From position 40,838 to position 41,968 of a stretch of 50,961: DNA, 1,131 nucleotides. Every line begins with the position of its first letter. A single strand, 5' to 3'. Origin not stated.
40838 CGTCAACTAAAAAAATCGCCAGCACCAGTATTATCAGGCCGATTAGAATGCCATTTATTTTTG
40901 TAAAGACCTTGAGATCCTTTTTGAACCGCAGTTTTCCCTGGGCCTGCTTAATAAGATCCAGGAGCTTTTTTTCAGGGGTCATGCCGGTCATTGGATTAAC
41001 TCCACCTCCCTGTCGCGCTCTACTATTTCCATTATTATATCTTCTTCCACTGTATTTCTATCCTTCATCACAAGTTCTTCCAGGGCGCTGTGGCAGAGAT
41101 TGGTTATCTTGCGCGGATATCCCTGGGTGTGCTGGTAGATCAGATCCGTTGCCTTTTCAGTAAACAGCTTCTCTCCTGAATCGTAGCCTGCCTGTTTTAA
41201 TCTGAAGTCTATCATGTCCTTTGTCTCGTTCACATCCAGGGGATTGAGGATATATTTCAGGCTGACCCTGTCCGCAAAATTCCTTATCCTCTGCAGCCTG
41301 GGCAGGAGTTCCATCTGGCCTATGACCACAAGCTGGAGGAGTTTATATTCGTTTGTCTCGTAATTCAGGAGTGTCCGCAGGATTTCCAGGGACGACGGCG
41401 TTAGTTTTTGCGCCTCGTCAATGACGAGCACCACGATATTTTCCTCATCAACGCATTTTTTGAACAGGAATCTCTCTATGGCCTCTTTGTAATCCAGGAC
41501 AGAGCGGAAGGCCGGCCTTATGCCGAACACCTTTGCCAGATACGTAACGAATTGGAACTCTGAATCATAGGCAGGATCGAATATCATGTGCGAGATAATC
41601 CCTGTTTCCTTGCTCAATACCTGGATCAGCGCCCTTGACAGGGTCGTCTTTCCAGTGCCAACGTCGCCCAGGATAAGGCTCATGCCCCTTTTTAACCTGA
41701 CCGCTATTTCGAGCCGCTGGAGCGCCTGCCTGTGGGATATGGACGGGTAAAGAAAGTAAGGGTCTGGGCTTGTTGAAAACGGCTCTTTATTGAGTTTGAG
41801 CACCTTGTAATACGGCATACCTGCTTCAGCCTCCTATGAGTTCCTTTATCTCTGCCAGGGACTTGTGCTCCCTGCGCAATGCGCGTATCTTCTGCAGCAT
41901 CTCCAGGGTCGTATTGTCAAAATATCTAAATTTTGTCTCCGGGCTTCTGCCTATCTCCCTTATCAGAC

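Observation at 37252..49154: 12-kb type IV filament cluster mixing T2SS and MSHA-pilus parts, with three internal promoters and missing standard components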

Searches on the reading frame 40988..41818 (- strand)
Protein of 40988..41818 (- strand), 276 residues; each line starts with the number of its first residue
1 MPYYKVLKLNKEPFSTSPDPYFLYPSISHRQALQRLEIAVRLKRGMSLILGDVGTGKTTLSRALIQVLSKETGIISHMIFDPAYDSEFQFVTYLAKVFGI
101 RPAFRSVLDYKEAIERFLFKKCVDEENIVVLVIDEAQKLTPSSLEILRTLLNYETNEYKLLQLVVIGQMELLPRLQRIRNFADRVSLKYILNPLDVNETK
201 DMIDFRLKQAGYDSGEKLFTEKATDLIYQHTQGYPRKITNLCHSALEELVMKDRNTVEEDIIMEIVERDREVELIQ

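Call 4: search_protein_families(library=pfam, proteins=[window:40988-41818:-], max_evalue=0.01)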
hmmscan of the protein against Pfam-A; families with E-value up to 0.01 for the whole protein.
window:40988-41818:- (276 aa): 18 families
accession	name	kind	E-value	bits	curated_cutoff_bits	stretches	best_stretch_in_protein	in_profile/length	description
PF13401.12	AAA_22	-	9.4e-17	62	27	1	43-175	4-130/130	AAA domain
PF13191.12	AAA_16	-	4.5e-09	37.4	32.6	1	39-156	18-161/167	AAA ATPase domain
PF01637.24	ATPase_2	-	9.8e-08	32.5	33.2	1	33-241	8-225/225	ATPase domain predominantly from Archaea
PF13245.12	AAA_19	-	4.6e-06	27.3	25.1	1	38-167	5-124/134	AAA domain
PF00004.35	AAA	-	0.00034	21.5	21.2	1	48-166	2-105/131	ATPase family associated with various cellular activities (AAA)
PF13173.12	AAA_14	-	0.00065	20.1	27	1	46-198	4-127/129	AAA domain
PF03193.22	RsgA_GTPase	-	0.00076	19.8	30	1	29-77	91-139/174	RsgA GTPase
PF13476.12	AAA_23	-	0.00091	20.3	27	1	40-74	15-49/201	AAA domain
PF07728.20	AAA_5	-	0.001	19.5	22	0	48-70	3-26/139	AAA domain (dynein-related subfamily)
PF24883.2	NPHP3_N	-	0.0015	19.2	24.8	0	48-86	26-64/164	Nephrocystin 3, N-terminal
PF13555.12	AAA_29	-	0.0028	17.8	27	1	43-71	20-49/61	P-loop containing region of AAA domain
PF01935.23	DUF87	-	0.004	17.7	23.2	0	48-121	27-69/220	Helicase HerA, central domain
PF13604.12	AAA_30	-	0.004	17.4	27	0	42-148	16-109/191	AAA domain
PF02367.23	TsaE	-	0.0049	17.3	26.6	1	43-72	19-49/128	Threonylcarbamoyl adenosine biosynthesis protein TsaE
PF20720.3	nSTAND3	-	0.0071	16.5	27.2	0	43-71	16-44/155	Novel STAND NTPase 3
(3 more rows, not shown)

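Call 6: search_protein_families(library=ncbifam, proteins=[window:40988-41818:-], max_evalue=0.01)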
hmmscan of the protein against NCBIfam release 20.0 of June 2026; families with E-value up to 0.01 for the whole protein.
window:40988-41818:- (276 aa): 13 families
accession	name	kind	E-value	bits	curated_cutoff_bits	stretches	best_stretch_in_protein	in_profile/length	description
TIGR03015.1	pepcterm_ATPase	hypoth_equivalog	9.6e-56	189.2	324.5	1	3-267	2-264/269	XrtA/PEP-CTERM system-associated ATPase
TIGR02928.1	TIGR02928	subfamily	1.3e-05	24.3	181.3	1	48-213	44-219/366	orc1/cdc6 family replication initiation protein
NF047389.1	ATPase_Sll1717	subfamily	0.00022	20.5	75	0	196-267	262-347/454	P-loop ATPase, Sll1717 family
TIGR01447.1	recD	equivalog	0.00029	19.5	310.15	1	28-71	147-190/597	exodeoxyribonuclease V subunit alpha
NF011522.0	PRK14961.1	equivalog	0.00046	19.1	562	1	48-247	42-226/363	DNA polymerase III subunits gamma and tau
TIGR04520.1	ECF_ATPase_1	equivalog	0.0013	18.2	315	1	22-76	8-60/269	energy-coupling factor transporter ATPase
NF010340.0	PRK13768.1-2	equivalog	0.002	18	293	0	48-85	7-44/265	GTPase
NF041000.1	ATPase_ComGA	equivalog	0.002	17.2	300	1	29-82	113-166/267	competence type IV pilus ATPase ComGA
TIGR00150.1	T6A_YjeE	equivalog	0.0028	17.5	60.1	1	45-74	23-52/135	tRNA (adenosine(37)-N6)-threonylcarbamoyltransferase complex ATPase subunit type 1 TsaE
TIGR01448.2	helicase_RecD2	equivalog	0.0059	14.8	500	0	33-73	320-360/713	SF1B family DNA helicase RecD2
TIGR03410.1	urea_trans_UrtE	equivalog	0.0063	16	285.8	0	31-76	14-58/230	urea ABC transporter ATP-binding subunit UrtE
TIGR02788.1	VirB11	equivalog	0.0091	15.1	249.95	0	32-76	133-176/308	P-type DNA transfer ATPase VirB11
TIGR02673.1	FtsE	equivalog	0.01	15.5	264.85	0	29-76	14-60/214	cell division ATP-binding protein FtsE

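Call 39: find_related_loci(query=A2, collection=genome_contigs, flank=10000)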
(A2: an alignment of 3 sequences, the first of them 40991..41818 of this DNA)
Query A2 (276 aa) in genome_contigs; peptide patterns used: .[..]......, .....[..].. (x = any residue, [..] = any of these).
208 stretches matched a pattern; 113 encode a relative of the query (tblastn E <= 1e-3); the best 80 are kept; 80 distinct loci.
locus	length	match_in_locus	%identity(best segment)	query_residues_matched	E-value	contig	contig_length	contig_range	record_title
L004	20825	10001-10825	81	1-275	3e-156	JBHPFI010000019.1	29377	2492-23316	Candidatus Omnitrophota bacterium isolate SAG AM-311-J02 NODE_19_length_29377_cov_30.716868, whole genome shotgun sequen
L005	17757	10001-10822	81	1-274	2e-152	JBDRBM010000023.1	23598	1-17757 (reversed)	MAG: Candidatus Omnitrophota bacterium isolate MEGAHIT-group-1.126 k141_3763346, whole genome shotgun sequence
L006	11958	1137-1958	80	1-274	2e-152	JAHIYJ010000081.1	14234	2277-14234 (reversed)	MAG: Candidatus Omnitrophota bacterium isolate Modern_marine.mb.11 Modern_marine.mb.11_k141_2118369, whole genome shotgu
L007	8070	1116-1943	77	1-276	1e-147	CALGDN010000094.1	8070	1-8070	MAG TPA_asm: uncultured bacterium isolate DRR093004_bin.110_CONCOCT_v1.1_MAG genome assembly, contig: ERZ1742238.4833, w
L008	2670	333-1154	76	1-274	3e-155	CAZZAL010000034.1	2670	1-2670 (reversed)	MAG TPA_asm: uncultured Planctomycetia bacterium isolate SRP077602_co2_386 genome assembly, contig: NODE_59636_length_26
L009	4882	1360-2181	76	1-274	5e-148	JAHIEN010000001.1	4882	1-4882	MAG: Candidatus Omnitrophota bacterium isolate KR11_0.1_MetaG.mb.20 KR11_0.1_MetaG.mb.20_k141_12991, whole genome shotgu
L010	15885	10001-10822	76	1-274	5e-145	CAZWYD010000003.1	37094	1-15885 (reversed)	MAG TPA_asm: uncultured Planctomycetia bacterium isolate SRP077602_co2_310 genome assembly, contig: NODE_1673_length_370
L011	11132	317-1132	75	3-274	7e-145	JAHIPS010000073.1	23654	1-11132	MAG: Candidatus Omnitrophota bacterium isolate KR13_S3.mb.80 KR13_S3.mb.80_k141_295584, whole genome shotgun sequence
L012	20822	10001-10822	76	1-274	1e-144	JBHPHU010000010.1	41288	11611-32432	Candidatus Omnitrophota bacterium isolate SAG AM-312-B13 AM-312-B13_NODE_10, whole genome shotgun sequence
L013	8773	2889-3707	81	1-274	3e-143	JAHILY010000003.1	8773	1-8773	MAG: Candidatus Omnitrophota bacterium isolate KR13_N2.mb.45 KR13_N2.mb.45_k141_20579, whole genome shotgun sequence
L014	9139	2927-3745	81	1-274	3e-143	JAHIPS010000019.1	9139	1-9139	MAG: Candidatus Omnitrophota bacterium isolate KR13_S3.mb.80 KR13_S3.mb.80_k141_75607, whole genome shotgun sequence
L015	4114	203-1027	75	1-275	6e-146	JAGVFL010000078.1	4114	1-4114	MAG: Candidatus Omnitrophota bacterium isolate DeMMO2_44 c_000000067681, whole genome shotgun sequence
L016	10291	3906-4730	74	1-275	4e-142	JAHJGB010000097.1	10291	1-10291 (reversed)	MAG: Candidatus Omnitrophota bacterium isolate Modern_marine_glass_biofilm.mb.50 Modern_marine_glas.mb.50_k141_566842, w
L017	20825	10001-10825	74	1-275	1e-141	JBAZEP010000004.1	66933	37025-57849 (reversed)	MAG: Candidatus Omnitrophota bacterium isolate SO_2017_LW3_129 NODE_844_length_66933_cov_5.546238_LW162_2017, whole geno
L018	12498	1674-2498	73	1-275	2e-141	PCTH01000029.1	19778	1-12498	MAG: Candidatus Omnitrophica bacterium CG22_combo_CG10-13_8_21_14_all_43_16 CG22_scaffold_2696_c, whole genome shotgun s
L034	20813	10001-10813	65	1-270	1e-116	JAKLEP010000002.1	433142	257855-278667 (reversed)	MAG: Candidatus Omnitrophota bacterium isolate RA.bin136 RA.bin136_2, whole genome shotgun sequence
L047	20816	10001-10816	42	1-268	8e-70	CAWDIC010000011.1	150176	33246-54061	MAG: uncultured delta proteobacterium isolate MFD03804.bin.2.20 genome assembly, contig: contig_59260, whole genome shot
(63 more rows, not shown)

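Call 64: search_protein_families(library=pfam, proteins=[L034:4974-5570:+, L034:5542-5943:+, L034:5940-6596:+, L034:6604-7707:+, L034:7710-9140:+, L034:9119-9673:+, L034:13311-14387:+, L034:14395-15186:+, L047:5255-7135:+, L047:10001-11713:+], max_evalue=0.01)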
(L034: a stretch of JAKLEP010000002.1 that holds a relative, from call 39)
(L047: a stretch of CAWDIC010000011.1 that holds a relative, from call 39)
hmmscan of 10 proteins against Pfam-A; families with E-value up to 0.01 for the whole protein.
L034:4974-5570:+ (198 aa): 1 family
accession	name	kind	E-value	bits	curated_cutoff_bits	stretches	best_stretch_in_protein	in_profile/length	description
PF07963.17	N_methyl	-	9.5e-07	28.6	21.2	1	46-71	1-26/27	Prokaryotic N-terminal methylation motif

L034:5542-5943:+ (133 aa): 1 family
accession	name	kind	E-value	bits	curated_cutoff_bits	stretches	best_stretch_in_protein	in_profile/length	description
PF07963.17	N_methyl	-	0.00017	21.4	21.2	1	8-32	2-26/27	Prokaryotic N-terminal methylation motif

L034:5940-6596:+ (218 aa): 2 families
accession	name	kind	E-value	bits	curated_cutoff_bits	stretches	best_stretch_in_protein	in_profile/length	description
PF07963.17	N_methyl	-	3e-06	27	21.2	1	6-31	2-27/27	Prokaryotic N-terminal methylation motif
PF11612.13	T2SSJ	-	0.0099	16.6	28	0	150-193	95-134/140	Type II secretion system (T2SS), protein J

L034:6604-7707:+ (367 aa): 2 families
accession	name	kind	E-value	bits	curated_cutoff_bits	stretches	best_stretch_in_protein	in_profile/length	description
PF21687.3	T2SSK_1st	-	5.1e-21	75.8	26.2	1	135-232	2-104/107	Type II secretion system (T2SS), protein K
PF12836.13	HHH_3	-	0.0047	17.5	27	0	202-231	36-65/65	Helix-hairpin-helix motif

L034:7710-9140:+ (476 aa): 2 families
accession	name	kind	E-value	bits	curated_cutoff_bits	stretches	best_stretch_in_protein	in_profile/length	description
PF11104.14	PilM_2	-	8.2e-17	61.6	27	1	36-213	29-218/340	Type IV pilus assembly protein PilM;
PF05137.18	PilN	-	3.4e-10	40.2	22.8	1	396-473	2-78/78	Fimbrial assembly protein (PilN)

L034:9119-9673:+ (184 aa): 4 families
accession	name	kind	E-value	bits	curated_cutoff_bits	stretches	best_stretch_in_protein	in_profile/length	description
PF04350.18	PilO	-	1.4e-09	38.7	22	1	44-178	7-138/145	Pilus assembly protein, PilO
PF04612.17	T2SSM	-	3.8e-06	27.6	27.8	1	11-118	9-105/160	Type II secretion system (T2SS), protein M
PF10741.14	T2SSM_b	-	7.7e-05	23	21.7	1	85-168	8-89/111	Type II secretion system (T2SS), protein M subtype b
PF09177.16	STX6_10_61_N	-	0.0022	19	29.4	0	134-176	53-95/99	Syntaxin 6/10/61, N-terminal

L034:13311-14387:+ (358 aa): 2 families
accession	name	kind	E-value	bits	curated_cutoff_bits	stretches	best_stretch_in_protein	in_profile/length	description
PF01520.23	Amidase_3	-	1.7e-59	201.2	27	1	136-348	1-174/174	N-acetylmuramoyl-L-alanine amidase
PF07833.16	Cu_amine_oxidN1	-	6.6e-09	36.1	24.2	1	32-124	14-106/108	Copper amine oxidase N-terminal domain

L034:14395-15186:+ (263 aa): 1 family
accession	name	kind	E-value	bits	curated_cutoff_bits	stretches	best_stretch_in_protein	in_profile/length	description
PF01177.27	Asp_Glu_race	-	4.2e-21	76.1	31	1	22-206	18-204/211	Asp/Glu/Hydantoin racemase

L047:5255-7135:+ (626 aa): 1 family
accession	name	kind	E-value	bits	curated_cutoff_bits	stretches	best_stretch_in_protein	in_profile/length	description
PF11104.14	PilM_2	-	6.3e-18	65.3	27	2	57-269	1-219/340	Type IV pilus assembly protein PilM;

L047:10001-11713:+ (570 aa): 7 families
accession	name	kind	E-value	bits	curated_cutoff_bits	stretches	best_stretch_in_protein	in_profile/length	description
PF13401.12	AAA_22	-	6.9e-19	68.9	27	1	44-178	5-130/130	AAA domain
PF01637.24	ATPase_2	-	2e-07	31.5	33.2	1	43-245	19-225/225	ATPase domain predominantly from Archaea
PF13191.12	AAA_16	-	1.2e-05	26.3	32.6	1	46-156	26-158/167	AAA ATPase domain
PF13173.12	AAA_14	-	0.00072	20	27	1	47-200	5-126/129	AAA domain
PF13245.12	AAA_19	-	0.0038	17.8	25.1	1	41-154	8-115/134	AAA domain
PF09848.15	SLFN-g3_helicase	-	0.0066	16.2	24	1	48-144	5-93/354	Schlafen group 3, DNA/RNA helicase domain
PF20720.3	nSTAND3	-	0.008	16.3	27.2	0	43-72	16-45/155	Novel STAND NTPase 3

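Call 81: search_protein_families(library=ncbifam, proteins=[L034:1678-3366:+, L034:3446-4663:+, L034:4676-5119:+, L034:5106-5570:+, L034:5542-5943:+, L034:5940-6596:+, L034:6604-7707:+, L034:7710-9140:+, L034:9119-9673:+, L034:11489-13201:+], max_evalue=0.001)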
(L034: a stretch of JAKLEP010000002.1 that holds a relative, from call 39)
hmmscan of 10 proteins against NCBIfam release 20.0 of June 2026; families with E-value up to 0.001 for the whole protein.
L034:1678-3366:+ (562 aa): 23 families
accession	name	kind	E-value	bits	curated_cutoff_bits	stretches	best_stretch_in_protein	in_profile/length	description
TIGR02533.1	type_II_gspE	equivalog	2.7e-185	616.7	630.25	1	77-559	1-486/486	type II secretion system ATPase GspE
TIGR02538.1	type_IV_pilB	equivalog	3.5e-184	613.5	675.65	1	8-560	2-563/564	type IV-A pilus assembly ATPase PilB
NF053534.1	T4PilAsmATPsTfpB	equivalog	2.6e-142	475.2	850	1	50-559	66-582/584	type IV pilus assembly ATPase TfpB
NF007755.0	PRK10436.1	equivalog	4.7e-129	431.1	617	1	83-560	12-460/465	type II secretion system protein GspE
NF041000.1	ATPase_ComGA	equivalog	4.8e-77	258.6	300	1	184-450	2-266/267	competence type IV pilus ATPase ComGA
TIGR01420.1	pilT_fam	subfamily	2.6e-52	178.2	319.1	1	183-429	3-242/343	PilT/PilU family type 4a pilus ATPase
TIGR02525.1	plasmid_TraJ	equivalog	4.5e-27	95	368.3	1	280-429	121-272/372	plasmid transfer ATPase TraJ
TIGR02524.1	dot_icm_DotB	equivalog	3.1e-24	85.8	463.3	1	311-428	132-258/358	Dot/Icm type IV secretion system ATPase DotB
NF008411.1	PRK11234.1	equivalog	8.1e-18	64.2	1170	1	5-173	481-648/723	cyclic di-3',5'-guanylate-activated glycosyltransferase NfrB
TIGR02782.1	TrbB_P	equivalog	4.4e-15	55.7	304.55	1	297-428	121-254/303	P-type conjugative transfer ATPase TrbB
NF058587.1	archaellum_moto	equivalog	6e-15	55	550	1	316-431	278-398/527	archaellum flagellar ATPase motor FlaI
NF053729.1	c-di-GMP_motif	domain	1e-13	50.8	38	1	8-59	2-53/53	cyclic di-GMP-binding domain-containing protein, MshE-related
NF010469.0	PRK13894.1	subfamily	1.9e-13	50.4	508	1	299-446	136-284/320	conjugal transfer ATPase TrbB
TIGR02788.1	VirB11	equivalog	2.1e-12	46.7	249.95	1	302-430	134-266/308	P-type DNA transfer ATPase VirB11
TIGR03819.1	heli_sec_ATPase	hypoth_equivalog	2.1e-11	43.6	373.15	1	300-440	166-311/340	TadA family conjugal transfer-associated ATPase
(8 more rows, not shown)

L034:3446-4663:+ (405 aa): 6 families
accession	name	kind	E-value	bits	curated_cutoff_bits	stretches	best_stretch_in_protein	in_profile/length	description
TIGR02120.1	GspF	equivalog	7.9e-111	371.1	424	1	6-403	3-400/401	type II secretion system inner membrane protein GspF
NF052607.1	T4PiliAsmPilCThrm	equivalog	3.1e-91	306.5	700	1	1-400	1-400/406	type IV pilus assembly protein PilC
NF052606.1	T4PiliAsmPilCMyx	equivalog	5e-85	285.9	700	1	2-401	20-415/419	type IV pilus assembly protein PilC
NF047826.1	T3SSXpsF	equivalog_domain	1.9e-77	260.8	650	1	1-400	1-400/405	type II secretion system protein XpsF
NF007861.0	PRK10573.1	equivalog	3e-73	247.2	401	1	16-401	19-395/401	protein transport protein HofC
NF041012.2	T4P_ComGB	equivalog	6.1e-44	150.7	240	2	134-400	65-330/332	competence type IV pilus assembly protein ComGB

L034:4676-5119:+ (147 aa): 7 families
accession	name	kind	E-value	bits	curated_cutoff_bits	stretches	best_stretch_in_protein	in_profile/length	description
TIGR01710.1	typeII_sec_gspG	equivalog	2.6e-44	150.5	88.85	1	6-140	1-133/134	type II secretion system major pseudopilin GspG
NF040999.1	pilin_ComGC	equivalog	1.4e-07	31.6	75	1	6-70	2-65/84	competence type IV pilus major pilin ComGC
NF007862.0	PRK10574.1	equivalog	9.9e-06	25.7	138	1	4-79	3-77/145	prepilin peptidase-dependent pilin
NF041013.1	T4P_ComGE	equivalog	1e-05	25.5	49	1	3-63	1-61/83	competence type IV pilus minor pilin ComGE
TIGR01708.2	typeII_sec_gspH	equivalog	2.2e-05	24.5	80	1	7-53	3-49/169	type II secretion system minor pseudopilin GspH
NF041775.1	typeIV_PilA_Myxo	equivalog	7.3e-05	22.8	400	1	4-47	9-52/214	type IV pilin protein PilA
TIGR02532.1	IV_pilin_GFxxxE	domain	0.00082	19.1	16.3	0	6-28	2-24/24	prepilin-type N-terminal cleavage/methylation domain-containing protein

L034:5106-5570:+ (154 aa): 10 families
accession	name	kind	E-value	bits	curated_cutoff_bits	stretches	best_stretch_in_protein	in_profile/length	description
NF040982.1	ComGD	equivalog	1.7e-12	47.9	70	1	5-135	1-125/139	competence type IV pilus minor pilin ComGD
NF047827.1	T3SSXpsH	equivalog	2.9e-07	30.4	160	1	9-132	4-123/145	type II secretion system protein XpsH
NF041775.1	typeIV_PilA_Myxo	equivalog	3.9e-06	27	400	1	4-66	9-70/214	type IV pilin protein PilA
TIGR02596.1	TIGR02596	subfamily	1.5e-05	25.2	70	1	8-63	1-56/196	Verru_Chthon cassette protein D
TIGR01708.2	typeII_sec_gspH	equivalog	3.3e-05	24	80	1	7-74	3-70/169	type II secretion system minor pseudopilin GspH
NF007800.0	PRK10506.1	equivalog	5.8e-05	23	158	1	3-86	6-89/163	prepilin peptidase-dependent protein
NF007862.0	PRK10574.1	equivalog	6.2e-05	23.2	138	1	4-41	3-40/145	prepilin peptidase-dependent pilin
TIGR02532.1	IV_pilin_GFxxxE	domain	0.0002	21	16.3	1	6-28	2-24/24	prepilin-type N-terminal cleavage/methylation domain-containing protein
NF040999.1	pilin_ComGC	equivalog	0.00022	21.3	75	1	6-33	2-29/84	competence type IV pilus major pilin ComGC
NF041013.1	T4P_ComGE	equivalog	0.00026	21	49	1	3-34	1-32/83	competence type IV pilus minor pilin ComGE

L034:5542-5943:+ (133 aa): 1 family
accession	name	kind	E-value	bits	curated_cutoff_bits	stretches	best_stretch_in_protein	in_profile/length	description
NF041013.1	T4P_ComGE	equivalog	0.00013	21.9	49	1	8-58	1-51/83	competence type IV pilus minor pilin ComGE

L034:5940-6596:+ (218 aa): 4 families
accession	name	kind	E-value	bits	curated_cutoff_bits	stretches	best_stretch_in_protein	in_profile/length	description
TIGR01711.1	gspJ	equivalog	2.9e-07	30.5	64.85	0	167-193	157-183/192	type II secretion system minor pseudopilin GspJ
TIGR02599.1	TIGR02599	subfamily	1.8e-06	27.5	256.5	1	10-76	1-67/361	Verru_Chthon cassette protein C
NF041013.1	T4P_ComGE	equivalog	0.00018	21.6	49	1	6-60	1-55/83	competence type IV pilus minor pilin ComGE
NF006453.0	PRK08808.1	equivalog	0.00022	20.3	295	1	7-188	5-188/211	type II secretion system protein J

L034:6604-7707:+ (367 aa): 1 family
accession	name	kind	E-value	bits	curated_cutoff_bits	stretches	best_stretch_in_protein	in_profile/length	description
NF037980.1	T2SS_GspK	equivalog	6.2e-32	111.3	130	1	13-346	2-289/307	type II secretion system minor pseudopilin GspK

L034:7710-9140:+ (476 aa): 2 families
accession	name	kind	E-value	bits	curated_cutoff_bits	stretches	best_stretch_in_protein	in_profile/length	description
NF045709.1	Amuc_1101_fam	equivalog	9.6e-26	90.7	650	2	45-206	53-208/608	Amuc_1101 family PilM-like pilus complex protein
TIGR01175.1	pilM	subfamily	2e-25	89.6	133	1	9-213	8-226/348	type IV pilus assembly protein PilM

L034:9119-9673:+ (184 aa): 2 families
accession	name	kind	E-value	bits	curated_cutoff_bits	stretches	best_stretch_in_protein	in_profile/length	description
NF040576.1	T2SS_GspM_XpsM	equivalog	6.4e-06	25.9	60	1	23-169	5-157/180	type II secretion system protein GspM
NF010995.0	PRK14420.1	equivalog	0.00081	19.9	110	0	129-176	41-88/91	acylphosphatase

L034:11489-13201:+ (570 aa): 9 families
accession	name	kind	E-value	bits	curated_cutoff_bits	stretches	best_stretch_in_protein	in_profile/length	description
TIGR02517.1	type_II_gspD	equivalog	8.2e-78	262.3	351.35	2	278-551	302-596/600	type II secretion system secretin GspD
TIGR02515.1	IV_pilus_PilQ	subfamily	1.7e-77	261.3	284.35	3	362-545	251-427/428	type IV pilus secretin PilQ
TIGR02519.1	pilus_MshL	equivalog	1.1e-54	185.4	250.2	1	284-545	6-290/290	pilus (MSHA type) biogenesis protein MshL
NF010083.0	PRK13568.1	equivalog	4.3e-48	164.1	554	2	251-546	123-418/419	DNA uptake porin HofQ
TIGR02516.1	type_III_yscC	equivalog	1.8e-41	142.2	238.45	1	277-546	199-462/463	type III secretion system outer membrane ring subunit SctC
NF007851.2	PRK10560.1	exception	6.2e-35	120.8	598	2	251-546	119-410/412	DNA uptake porin HofQ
NF011873.0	PRK15346.1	equivalog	3e-27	95.4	524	1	279-532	238-481/499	EscC/YscC/HrcC family type III secretion system outer membrane ring protein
NF042912.1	Amuc_1098_fam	equivalog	1e-22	80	750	2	436-545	665-796/805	Amuc_1098 family type IV pilus outer membrane protein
TIGR02520.1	pilus_B_mal_scr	equivalog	1.3e-21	76.8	287.65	1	258-501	218-474/513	PilN family type IVB pilus formation outer membrane protein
